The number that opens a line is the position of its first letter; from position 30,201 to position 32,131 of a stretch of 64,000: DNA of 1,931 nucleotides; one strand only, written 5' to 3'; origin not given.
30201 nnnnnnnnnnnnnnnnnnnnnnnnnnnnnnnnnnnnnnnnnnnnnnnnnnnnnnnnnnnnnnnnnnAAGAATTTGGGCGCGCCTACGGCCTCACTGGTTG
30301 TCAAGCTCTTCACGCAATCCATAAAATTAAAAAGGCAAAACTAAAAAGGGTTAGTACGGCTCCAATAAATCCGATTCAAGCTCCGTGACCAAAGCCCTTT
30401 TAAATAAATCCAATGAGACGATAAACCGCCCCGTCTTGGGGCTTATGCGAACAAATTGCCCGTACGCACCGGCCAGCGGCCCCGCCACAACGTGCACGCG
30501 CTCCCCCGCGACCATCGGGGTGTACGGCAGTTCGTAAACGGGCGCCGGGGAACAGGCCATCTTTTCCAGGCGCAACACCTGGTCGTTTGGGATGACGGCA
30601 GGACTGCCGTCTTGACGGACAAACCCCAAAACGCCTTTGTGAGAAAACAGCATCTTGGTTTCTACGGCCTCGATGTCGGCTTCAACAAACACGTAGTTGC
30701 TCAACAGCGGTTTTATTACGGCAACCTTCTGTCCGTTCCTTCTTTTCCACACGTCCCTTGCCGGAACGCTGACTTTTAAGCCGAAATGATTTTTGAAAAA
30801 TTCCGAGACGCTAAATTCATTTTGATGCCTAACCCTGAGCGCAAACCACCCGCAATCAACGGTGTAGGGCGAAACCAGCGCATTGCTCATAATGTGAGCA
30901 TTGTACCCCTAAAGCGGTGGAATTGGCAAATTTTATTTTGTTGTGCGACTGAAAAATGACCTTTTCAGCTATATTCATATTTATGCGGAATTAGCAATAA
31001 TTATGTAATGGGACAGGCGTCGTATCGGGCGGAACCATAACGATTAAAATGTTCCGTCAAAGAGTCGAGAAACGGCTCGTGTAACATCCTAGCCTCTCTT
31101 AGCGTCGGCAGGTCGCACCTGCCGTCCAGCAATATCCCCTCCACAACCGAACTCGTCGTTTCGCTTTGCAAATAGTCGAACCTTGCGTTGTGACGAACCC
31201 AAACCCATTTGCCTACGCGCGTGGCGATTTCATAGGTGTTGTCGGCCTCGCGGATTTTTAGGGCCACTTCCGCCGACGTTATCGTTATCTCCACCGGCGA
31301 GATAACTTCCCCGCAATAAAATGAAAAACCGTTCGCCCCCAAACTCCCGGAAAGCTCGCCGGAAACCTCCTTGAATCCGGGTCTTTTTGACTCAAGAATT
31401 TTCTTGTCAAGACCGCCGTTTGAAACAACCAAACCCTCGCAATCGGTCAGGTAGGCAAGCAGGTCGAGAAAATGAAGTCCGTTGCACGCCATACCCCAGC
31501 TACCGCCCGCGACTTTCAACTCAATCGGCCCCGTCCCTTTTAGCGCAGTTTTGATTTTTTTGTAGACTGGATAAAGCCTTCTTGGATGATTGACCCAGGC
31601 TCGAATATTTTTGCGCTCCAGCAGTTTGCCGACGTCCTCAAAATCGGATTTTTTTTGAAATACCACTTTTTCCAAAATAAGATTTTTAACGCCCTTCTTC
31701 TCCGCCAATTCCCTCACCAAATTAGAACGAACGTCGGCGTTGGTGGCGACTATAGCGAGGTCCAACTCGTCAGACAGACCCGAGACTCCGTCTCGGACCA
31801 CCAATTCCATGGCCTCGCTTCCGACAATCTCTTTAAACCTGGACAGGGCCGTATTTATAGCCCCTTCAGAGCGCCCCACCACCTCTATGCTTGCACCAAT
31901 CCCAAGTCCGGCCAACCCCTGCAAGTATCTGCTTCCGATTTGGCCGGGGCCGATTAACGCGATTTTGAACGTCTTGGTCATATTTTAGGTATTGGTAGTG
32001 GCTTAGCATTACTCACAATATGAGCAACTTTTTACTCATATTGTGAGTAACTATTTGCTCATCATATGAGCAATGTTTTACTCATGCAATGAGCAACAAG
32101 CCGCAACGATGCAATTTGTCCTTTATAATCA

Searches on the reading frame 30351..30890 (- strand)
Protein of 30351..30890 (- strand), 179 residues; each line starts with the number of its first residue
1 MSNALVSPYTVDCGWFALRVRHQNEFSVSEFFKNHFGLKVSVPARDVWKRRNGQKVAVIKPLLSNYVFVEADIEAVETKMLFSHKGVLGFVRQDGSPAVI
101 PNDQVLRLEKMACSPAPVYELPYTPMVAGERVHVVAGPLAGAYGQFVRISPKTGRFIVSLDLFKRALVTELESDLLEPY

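Call 7: search_protein_families(library=pfam, proteins=[window:30351-30890:-])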
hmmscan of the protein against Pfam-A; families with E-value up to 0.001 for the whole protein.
window:30351-30890:- (179 aa): 1 family
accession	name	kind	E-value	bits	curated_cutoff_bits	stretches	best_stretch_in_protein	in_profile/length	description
PF02357.24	NusG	-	2.1e-14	54.2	22.2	1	15-108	3-92/93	Transcription termination factor nusG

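Call 13: find_homologous_proteins(query=window:30351-30890:-)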
Query window:30351-30890:- (179 aa): 16 proteins with E <= 0.001 among 85 candidates.
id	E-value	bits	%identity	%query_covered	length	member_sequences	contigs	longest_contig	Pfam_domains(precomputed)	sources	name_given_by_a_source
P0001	1.5e-114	398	100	100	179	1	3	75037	PF02357.25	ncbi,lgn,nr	ncbi:MAG: hypothetical protein HY280_03250 [Nitrospinae bacterium]|nr:hypothetical protein [Nitrospi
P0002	5.1e-79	282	71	100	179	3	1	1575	PF02357.25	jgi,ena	-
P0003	6.2e-77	276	71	100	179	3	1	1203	PF02357.25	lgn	-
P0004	1.1e-76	275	71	100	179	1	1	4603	PF02357.25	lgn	-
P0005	1.2e-76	275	70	100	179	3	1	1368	PF02357.25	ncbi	-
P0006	1.7e-75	271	74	93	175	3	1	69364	PF02357.25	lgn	-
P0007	1.1e-73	265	71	93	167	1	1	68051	PF02357.25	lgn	-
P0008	3.5e-73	263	69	100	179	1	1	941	PF02357.25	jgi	jgi:transcription antitermination factor NusG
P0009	1.1e-70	255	65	100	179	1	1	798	PF02357.25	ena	-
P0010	1.2e-64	236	68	92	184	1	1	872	PF02357.25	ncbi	-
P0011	2.1e-48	183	49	100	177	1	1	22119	PF02357.25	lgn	-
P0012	8.7e-48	181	50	93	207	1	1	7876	PF02357.25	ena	-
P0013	1.8e-44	170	49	100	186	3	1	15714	PF02357.25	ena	-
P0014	4.1e-44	169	47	100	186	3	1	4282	PF02357.25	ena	-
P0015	2.0e-42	163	48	92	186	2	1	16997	PF02357.25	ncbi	ncbi:MAG: transcription termination/antitermination protein NusG [Nitrospinota bacterium]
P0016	1.7e-5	43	29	92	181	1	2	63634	PF02357.25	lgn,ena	-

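Call 15: find_encoding_contigs(protein=P0006, flank=6000, max_places=2)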
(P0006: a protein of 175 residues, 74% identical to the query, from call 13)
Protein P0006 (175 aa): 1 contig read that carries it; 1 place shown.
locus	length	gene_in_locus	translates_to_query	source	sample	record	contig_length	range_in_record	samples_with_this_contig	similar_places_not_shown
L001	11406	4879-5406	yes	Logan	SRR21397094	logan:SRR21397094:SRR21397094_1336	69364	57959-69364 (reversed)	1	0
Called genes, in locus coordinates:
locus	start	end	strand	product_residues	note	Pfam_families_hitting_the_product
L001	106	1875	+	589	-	PF11412:DsbD_N, PF02683:DsbD_TM, PF00085:Thioredoxin, PF13899:Thioredoxin_7, PF13098:Thioredoxin_2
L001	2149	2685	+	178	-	PF01871:AMMECR1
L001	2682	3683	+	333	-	PF04055:Radical_SAM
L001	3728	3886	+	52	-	PF00301:Rubredoxin, PF21349:RUBY_RBDX (faint)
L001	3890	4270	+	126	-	PF01042:Ribonuc_L-PSP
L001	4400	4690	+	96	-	-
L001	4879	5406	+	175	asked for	PF02357:NusG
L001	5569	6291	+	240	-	-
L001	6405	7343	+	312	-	PF01073:3Beta_HSD, PF01370:Epimerase, PF13460:NAD_binding_10 (weak), PF16363:GDP_Man_Dehyd, PF07993:NAD_binding_4, PF02719:Polysacc_synt_2, PF04321:RmlD_sub_bind (faint)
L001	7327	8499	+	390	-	PF01041:DegT_DnrJ_EryC1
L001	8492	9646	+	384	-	PF02350:Epimerase_2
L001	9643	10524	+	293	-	PF00551:Formyl_trans_N, PF02911:Formyl_trans_C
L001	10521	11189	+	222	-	PF02585:PIG-L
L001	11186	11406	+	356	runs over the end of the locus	PF03102:NeuB, PF08666:SAF (weak)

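Call 16: find_encoding_contigs(protein=P0007, flank=6000, max_places=2)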
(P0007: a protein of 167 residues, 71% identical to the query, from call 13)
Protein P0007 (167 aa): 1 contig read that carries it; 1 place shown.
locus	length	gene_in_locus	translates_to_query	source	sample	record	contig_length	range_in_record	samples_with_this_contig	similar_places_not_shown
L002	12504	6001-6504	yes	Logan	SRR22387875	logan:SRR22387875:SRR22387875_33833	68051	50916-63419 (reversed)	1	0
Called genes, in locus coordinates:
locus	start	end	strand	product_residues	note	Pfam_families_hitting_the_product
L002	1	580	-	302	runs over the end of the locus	PF13489:Methyltransf_23, PF08241:Methyltransf_11, PF08242:Methyltransf_12, PF13649:Methyltransf_25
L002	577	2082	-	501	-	PF02310:B12-binding, PF04055:Radical_SAM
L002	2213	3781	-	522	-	PF02310:B12-binding, PF04055:Radical_SAM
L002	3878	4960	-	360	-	PF04055:Radical_SAM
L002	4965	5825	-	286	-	PF00535:Glycos_transf_2, PF10111:Glyco_tranf_2_2, PF13641:Glyco_tranf_2_3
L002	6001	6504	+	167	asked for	PF02357:NusG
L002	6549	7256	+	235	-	-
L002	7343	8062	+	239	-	PF13489:Methyltransf_23, PF13847:Methyltransf_31 (weak), PF08241:Methyltransf_11, PF08242:Methyltransf_12 (weak)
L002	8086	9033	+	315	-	PF01408:GFO_IDH_MocA (faint)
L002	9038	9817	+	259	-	PF00106:adh_short, PF08659:KR (weak), PF13561:adh_short_C2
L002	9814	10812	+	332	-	PF01408:GFO_IDH_MocA, PF02894:GFO_IDH_MocA_C, PF22725:GFO_IDH_MocA_C3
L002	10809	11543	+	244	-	PF02348:CTP_transf_3, PF12804:NTP_transf_3 (weak)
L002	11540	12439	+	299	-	PF01370:Epimerase, PF02719:Polysacc_synt_2 (faint), PF04321:RmlD_sub_bind, PF07993:NAD_binding_4 (faint), PF16363:GDP_Man_Dehyd (weak)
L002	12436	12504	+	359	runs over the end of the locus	PF03102:NeuB, PF08666:SAF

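Call 17: find_encoding_contigs(protein=P0011, flank=6000, max_places=2)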
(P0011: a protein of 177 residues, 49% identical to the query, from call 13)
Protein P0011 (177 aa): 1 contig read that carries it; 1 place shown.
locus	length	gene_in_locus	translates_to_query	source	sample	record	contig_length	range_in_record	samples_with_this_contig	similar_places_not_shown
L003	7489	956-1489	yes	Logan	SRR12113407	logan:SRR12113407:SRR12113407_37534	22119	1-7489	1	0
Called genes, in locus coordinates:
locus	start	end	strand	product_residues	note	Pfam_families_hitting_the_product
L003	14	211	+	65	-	PF02416:TatA_B_E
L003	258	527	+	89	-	PF02416:TatA_B_E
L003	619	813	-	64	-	PF03966:Trm112p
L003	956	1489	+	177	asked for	PF02357:NusG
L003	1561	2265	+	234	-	-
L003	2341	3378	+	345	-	PF01041:DegT_DnrJ_EryC1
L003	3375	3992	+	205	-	PF02348:CTP_transf_3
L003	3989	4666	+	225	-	PF02585:PIG-L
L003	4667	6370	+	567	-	PF02348:CTP_transf_3, PF04055:Radical_SAM, PF13186:SPASM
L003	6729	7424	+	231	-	PF08889:WbqC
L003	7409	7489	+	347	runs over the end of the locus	PF03102:NeuB, PF08666:SAF (weak)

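Call 23: search_protein_families(library=ncbifam, proteins=[window:30351-30890:-], max_evalue=0.1)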
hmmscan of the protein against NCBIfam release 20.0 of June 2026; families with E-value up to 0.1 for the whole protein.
window:30351-30890:- (179 aa): 5 families
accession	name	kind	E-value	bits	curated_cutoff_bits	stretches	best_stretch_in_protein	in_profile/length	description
NF033644.1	antiterm_UpxY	subfamily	1.9e-25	89.8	100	1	15-173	1-161/164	UpxY family transcription antiterminator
NF033641.1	antiterm_LoaP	exception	8.9e-18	65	125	1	15-172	1-160/166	antiterminator LoaP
TIGR01955.1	RfaH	equivalog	2e-14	53.9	144.5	1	18-173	4-155/159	transcription/translation regulatory transformer protein RfaH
NF006534.0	PRK09014.1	equivalog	4.8e-12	46.1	124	1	15-146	4-130/162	transcription/translation regulatory transformer protein RfaH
TIGR00922.1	nusG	equivalog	6.5e-12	45.6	135.7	1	38-174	32-167/172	transcription termination/antitermination protein NusG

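Call 24: find_encoding_contigs(protein=P0013, flank=5000, max_places=2)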
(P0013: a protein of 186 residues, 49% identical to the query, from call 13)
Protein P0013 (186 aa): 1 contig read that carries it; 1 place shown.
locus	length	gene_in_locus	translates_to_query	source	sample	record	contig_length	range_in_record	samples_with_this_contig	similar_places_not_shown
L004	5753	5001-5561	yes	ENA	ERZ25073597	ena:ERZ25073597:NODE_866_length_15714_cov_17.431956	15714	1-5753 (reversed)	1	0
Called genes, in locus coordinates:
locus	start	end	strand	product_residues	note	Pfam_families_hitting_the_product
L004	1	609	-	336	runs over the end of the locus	PF02618:YceG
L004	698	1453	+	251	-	PF04391:DUF533 (faint), PF05099:TerB, PF00226:DnaJ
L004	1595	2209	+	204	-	PF02698:DUF218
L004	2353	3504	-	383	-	PF00155:Aminotran_1_2, PF01041:DegT_DnrJ_EryC1, PF01212:Beta_elim_lyase (weak)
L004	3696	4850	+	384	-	PF04932:Wzy_C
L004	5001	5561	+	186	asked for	PF02357:NusG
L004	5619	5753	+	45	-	?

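Call 25: find_encoding_contigs(protein=P0015, flank=5000, max_places=2)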
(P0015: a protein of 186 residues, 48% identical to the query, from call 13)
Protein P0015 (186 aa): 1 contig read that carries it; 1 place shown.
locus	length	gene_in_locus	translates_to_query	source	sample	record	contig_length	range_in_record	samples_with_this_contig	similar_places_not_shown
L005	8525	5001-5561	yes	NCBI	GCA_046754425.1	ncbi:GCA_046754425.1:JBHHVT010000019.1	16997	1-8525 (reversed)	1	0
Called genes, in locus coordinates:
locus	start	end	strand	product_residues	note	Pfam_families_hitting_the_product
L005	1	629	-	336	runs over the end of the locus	PF02618:YceG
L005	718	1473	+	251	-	PF04391:DUF533 (faint), PF05099:TerB, PF00226:DnaJ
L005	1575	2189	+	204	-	PF02698:DUF218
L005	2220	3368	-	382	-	PF00155:Aminotran_1_2, PF01041:DegT_DnrJ_EryC1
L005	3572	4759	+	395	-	PF04932:Wzy_C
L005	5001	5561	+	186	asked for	PF02357:NusG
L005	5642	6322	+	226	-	PF13412:HTH_24 (faint)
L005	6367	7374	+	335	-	PF01073:3Beta_HSD, PF01370:Epimerase, PF02719:Polysacc_synt_2, PF04321:RmlD_sub_bind, PF13460:NAD_binding_10 (weak), PF16363:GDP_Man_Dehyd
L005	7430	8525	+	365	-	PF00155:Aminotran_1_2, PF01041:DegT_DnrJ_EryC1, PF01212:Beta_elim_lyase (faint), PF01053:Cys_Met_Meta_PP (weak)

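Call 28: find_encoding_contigs(protein=P0016, flank=5000, max_places=2)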
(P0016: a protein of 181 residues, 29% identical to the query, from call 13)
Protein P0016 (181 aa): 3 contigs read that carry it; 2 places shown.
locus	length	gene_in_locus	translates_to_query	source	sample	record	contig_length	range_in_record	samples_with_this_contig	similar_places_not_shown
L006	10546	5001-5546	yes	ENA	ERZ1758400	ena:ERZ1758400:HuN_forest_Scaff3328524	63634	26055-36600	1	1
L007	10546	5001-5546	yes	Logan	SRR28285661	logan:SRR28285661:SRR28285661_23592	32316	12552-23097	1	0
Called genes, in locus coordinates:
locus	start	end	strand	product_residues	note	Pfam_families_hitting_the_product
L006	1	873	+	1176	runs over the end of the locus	PF02563:Poly_export, PF10531:SLBB, PF22461:SLBB_2, PF10531:SLBB (weak)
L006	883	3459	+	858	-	PF01569:PAP2, PF14052:Caps_assemb_Wzi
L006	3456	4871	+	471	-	PF02706:Wzz (weak), PF13807:GNVR (weak)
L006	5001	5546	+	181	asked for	PF02357:NusG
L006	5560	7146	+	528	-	PF13727:CoA_binding_3, PF02397:Bac_transf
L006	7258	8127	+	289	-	PF13480:Acetyltransf_6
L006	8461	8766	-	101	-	-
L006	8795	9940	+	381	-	PF01041:DegT_DnrJ_EryC1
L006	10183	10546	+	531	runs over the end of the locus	PF01943:Polysacc_synt, PF13440:Polysacc_synt_3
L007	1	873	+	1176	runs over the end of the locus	PF02563:Poly_export, PF10531:SLBB, PF22461:SLBB_2, PF10531:SLBB (weak)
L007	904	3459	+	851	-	PF01569:PAP2, PF14052:Caps_assemb_Wzi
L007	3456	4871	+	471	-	PF02706:Wzz (weak), PF13807:GNVR (weak)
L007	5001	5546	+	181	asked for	PF02357:NusG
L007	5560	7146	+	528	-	PF13727:CoA_binding_3, PF02397:Bac_transf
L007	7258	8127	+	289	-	PF13480:Acetyltransf_6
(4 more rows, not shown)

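Call 29: find_encoding_contigs(protein=P0012, flank=5000, max_places=2)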
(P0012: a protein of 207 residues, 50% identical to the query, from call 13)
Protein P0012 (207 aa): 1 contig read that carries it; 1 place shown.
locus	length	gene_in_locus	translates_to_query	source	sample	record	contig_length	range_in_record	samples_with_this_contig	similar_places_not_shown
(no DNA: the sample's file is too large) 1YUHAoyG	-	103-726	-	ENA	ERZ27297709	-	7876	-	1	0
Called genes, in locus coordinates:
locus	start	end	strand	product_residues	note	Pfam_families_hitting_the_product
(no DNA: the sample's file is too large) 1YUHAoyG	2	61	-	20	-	?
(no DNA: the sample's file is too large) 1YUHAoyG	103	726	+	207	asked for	PF02357:NusG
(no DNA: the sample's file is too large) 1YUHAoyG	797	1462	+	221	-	-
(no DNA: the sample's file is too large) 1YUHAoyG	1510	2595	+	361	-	PF01370:Epimerase, PF04321:RmlD_sub_bind (weak), PF16363:GDP_Man_Dehyd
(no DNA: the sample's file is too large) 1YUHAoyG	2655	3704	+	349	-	PF01075:Glyco_transf_9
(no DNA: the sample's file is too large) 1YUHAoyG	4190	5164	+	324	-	PF01370:Epimerase, PF16363:GDP_Man_Dehyd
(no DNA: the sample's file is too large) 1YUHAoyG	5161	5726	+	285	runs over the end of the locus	PF08003:Methyltransf_9 (faint), PF13489:Methyltransf_23, PF07021:MetW (weak), PF08241:Methyltransf_11, PF08242:Methyltransf_12, PF13649:Methyltransf_25 (faint), PF13847:Methyltransf_31 (faint)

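Call 69: find_encoding_contigs(protein=P0001, flank=3000, max_places=6)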
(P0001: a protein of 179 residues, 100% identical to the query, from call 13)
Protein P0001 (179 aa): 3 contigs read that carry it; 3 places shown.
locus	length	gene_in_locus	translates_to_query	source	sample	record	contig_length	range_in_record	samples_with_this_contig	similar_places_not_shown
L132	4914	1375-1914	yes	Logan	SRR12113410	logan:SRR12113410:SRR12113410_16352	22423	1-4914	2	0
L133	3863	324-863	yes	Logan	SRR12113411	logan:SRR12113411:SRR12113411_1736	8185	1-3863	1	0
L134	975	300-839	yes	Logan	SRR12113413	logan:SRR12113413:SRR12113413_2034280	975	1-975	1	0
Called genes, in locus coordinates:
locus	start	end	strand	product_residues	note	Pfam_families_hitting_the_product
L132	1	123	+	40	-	?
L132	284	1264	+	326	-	PF01408:GFO_IDH_MocA (faint)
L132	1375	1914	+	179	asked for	PF02357:NusG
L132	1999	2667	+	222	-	-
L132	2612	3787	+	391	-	PF04055:Radical_SAM, PF13186:SPASM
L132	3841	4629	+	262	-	PF00106:adh_short, PF01073:3Beta_HSD (faint), PF01370:Epimerase, PF08659:KR, PF13561:adh_short_C2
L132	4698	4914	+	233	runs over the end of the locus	PF05711:TylF, PF13578:Methyltransf_24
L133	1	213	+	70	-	?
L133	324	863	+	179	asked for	PF02357:NusG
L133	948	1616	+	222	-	-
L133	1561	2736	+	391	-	PF04055:Radical_SAM, PF13186:SPASM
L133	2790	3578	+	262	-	PF00106:adh_short, PF01073:3Beta_HSD (faint), PF01370:Epimerase, PF08659:KR, PF13561:adh_short_C2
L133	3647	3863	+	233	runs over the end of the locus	PF05711:TylF, PF13578:Methyltransf_24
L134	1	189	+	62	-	?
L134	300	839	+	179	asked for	PF02357:NusG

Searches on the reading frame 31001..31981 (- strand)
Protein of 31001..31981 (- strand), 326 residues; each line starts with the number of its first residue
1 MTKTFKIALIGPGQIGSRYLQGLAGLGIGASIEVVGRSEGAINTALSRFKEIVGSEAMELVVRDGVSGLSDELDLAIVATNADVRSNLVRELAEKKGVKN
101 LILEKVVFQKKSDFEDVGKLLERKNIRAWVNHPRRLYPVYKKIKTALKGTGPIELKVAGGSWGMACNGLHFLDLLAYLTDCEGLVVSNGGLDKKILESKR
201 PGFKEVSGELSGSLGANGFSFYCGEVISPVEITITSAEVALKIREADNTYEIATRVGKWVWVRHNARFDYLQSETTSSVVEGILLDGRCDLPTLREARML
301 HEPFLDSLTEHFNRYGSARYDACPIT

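Call 7: search_protein_families(library=pfam, proteins=[window:31001-31981:-])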
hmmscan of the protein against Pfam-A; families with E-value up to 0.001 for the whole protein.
window:31001-31981:- (326 aa): 1 family
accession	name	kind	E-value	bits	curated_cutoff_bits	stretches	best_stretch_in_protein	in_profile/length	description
PF01408.29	GFO_IDH_MocA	-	7.5e-06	27.1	24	1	5-132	1-120/120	Oxidoreductase family, NAD-binding Rossmann fold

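Call 23: search_protein_families(library=ncbifam, proteins=[window:31001-31981:-], max_evalue=0.1)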
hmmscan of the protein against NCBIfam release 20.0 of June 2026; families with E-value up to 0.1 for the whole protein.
window:31001-31981:- (326 aa): 4 families
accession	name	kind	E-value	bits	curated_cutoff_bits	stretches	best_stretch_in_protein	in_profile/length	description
NF005091.0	PRK06522.2-2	equivalog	0.0033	16.7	252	1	6-98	3-96/302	2-dehydropantoate 2-reductase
TIGR04380.1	myo_inos_iolG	equivalog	0.0064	15.4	355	1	5-148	2-138/330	inositol 2-dehydrogenase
NF045494.1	AcCoALig_Archglob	equivalog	0.017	13.5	1200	1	58-124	267-329/665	acetate--CoA ligase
NF006216.0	PRK08343.1-2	equivalog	0.094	11.5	519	0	15-131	23-142/506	preprotein translocase subunit SecD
